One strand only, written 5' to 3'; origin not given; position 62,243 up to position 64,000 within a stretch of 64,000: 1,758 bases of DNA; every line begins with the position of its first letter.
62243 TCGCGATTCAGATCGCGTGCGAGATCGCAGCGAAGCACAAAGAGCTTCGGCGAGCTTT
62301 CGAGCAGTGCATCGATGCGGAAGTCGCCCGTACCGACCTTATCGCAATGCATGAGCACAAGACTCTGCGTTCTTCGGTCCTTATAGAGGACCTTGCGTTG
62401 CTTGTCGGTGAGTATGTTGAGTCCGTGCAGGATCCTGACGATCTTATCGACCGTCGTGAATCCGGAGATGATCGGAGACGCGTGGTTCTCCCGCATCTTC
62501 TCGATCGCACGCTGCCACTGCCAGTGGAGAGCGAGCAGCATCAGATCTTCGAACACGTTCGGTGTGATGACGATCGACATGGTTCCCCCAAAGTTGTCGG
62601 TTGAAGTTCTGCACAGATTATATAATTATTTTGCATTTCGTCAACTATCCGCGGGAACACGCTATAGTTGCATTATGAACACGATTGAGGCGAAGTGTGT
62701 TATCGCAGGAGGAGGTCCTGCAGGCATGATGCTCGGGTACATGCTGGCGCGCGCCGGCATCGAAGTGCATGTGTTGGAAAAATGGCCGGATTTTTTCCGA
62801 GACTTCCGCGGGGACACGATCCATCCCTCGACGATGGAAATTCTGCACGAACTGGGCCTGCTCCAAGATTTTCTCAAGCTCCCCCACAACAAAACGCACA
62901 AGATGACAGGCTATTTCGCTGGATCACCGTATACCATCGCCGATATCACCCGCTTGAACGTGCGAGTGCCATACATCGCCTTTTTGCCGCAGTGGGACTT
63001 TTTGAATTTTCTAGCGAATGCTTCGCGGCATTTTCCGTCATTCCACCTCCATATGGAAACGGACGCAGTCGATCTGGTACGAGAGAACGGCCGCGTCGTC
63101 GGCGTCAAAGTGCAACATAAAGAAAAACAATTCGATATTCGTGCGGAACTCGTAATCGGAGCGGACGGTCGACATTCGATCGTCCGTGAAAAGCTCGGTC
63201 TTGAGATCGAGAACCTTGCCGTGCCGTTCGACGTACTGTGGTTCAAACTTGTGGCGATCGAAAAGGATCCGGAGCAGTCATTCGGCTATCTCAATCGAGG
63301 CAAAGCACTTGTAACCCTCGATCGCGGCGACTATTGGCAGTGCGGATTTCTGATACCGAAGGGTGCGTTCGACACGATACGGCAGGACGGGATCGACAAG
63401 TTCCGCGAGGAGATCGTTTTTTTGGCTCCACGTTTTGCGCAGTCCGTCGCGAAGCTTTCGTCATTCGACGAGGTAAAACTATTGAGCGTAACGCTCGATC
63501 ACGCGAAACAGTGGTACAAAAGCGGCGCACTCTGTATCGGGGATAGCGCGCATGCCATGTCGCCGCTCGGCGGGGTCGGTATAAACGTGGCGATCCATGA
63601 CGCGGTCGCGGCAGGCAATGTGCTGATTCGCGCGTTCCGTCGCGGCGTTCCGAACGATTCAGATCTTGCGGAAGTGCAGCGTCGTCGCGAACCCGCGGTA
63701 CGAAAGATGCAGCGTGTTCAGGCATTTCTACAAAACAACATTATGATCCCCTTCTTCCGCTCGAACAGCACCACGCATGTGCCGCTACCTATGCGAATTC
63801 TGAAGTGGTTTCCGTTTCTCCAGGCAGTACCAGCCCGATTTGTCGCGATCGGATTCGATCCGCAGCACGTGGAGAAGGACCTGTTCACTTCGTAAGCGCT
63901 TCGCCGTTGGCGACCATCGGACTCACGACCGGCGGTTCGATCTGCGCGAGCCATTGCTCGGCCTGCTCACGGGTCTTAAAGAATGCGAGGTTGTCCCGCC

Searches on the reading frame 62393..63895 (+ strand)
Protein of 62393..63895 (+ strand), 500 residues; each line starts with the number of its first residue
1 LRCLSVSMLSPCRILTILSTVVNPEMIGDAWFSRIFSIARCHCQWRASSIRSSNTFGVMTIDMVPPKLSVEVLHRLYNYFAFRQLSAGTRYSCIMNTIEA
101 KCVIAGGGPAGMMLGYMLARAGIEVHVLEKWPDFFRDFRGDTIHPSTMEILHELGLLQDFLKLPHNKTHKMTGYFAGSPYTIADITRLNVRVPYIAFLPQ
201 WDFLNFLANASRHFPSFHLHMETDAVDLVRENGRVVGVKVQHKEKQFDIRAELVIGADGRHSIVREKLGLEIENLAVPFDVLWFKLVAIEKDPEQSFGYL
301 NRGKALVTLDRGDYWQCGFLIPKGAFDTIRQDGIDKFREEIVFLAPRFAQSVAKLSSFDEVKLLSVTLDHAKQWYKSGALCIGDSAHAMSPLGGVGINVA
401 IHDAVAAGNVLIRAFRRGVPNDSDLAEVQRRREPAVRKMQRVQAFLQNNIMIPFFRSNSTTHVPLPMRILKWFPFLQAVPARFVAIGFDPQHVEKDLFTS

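Call 89: find_encoding_contigs(protein=window:62393-63895:+, flank=10000, max_places=3)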
Protein window:62393-63895:+ (500 aa): no gene with exactly this product is on record in the collection.
